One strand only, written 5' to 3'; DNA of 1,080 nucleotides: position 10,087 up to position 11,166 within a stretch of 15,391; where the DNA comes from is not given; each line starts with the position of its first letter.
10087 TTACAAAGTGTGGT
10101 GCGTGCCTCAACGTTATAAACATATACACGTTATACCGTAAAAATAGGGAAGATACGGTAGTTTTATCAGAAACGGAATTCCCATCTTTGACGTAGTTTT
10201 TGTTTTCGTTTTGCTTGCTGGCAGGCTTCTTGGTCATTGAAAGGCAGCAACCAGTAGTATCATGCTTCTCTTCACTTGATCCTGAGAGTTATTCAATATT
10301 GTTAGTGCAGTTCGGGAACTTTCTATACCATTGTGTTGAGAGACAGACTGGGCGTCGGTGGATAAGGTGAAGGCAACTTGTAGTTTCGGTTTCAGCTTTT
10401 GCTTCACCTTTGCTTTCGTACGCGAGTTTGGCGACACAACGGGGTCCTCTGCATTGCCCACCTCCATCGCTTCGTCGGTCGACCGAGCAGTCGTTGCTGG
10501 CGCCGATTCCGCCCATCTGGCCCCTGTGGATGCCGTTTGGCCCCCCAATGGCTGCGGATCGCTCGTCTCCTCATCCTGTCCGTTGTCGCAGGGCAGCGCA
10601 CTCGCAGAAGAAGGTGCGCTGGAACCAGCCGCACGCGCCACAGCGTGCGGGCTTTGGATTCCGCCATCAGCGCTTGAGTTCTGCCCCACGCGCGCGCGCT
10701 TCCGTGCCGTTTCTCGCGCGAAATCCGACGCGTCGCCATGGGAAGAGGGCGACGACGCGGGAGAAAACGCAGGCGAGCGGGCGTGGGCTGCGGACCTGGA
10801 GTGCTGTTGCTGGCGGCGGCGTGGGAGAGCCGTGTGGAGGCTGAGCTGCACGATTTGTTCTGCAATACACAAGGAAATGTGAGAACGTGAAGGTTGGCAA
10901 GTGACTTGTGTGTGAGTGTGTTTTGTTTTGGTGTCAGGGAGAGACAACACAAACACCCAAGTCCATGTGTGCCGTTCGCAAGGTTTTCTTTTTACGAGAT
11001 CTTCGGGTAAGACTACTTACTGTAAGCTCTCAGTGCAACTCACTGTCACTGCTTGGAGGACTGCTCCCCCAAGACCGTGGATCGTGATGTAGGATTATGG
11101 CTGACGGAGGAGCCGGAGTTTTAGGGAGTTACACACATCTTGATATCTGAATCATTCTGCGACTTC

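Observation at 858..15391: Uniform tiny-intron architecture (41-56 nt) with highly degenerate donor hexamers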

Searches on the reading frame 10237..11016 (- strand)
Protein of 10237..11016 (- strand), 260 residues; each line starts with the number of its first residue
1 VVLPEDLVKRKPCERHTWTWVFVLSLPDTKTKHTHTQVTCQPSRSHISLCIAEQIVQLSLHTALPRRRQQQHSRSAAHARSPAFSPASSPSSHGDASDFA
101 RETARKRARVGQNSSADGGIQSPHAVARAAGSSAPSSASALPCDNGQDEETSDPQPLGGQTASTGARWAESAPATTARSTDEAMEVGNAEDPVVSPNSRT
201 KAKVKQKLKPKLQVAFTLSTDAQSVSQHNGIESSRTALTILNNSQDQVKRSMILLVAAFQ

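Call 47: search_protein_families(library=pfam, proteins=[window:10237-11016:-], max_evalue=0.001)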
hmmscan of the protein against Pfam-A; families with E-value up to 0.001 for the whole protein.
window:10237-11016:- (260 aa): 0 families
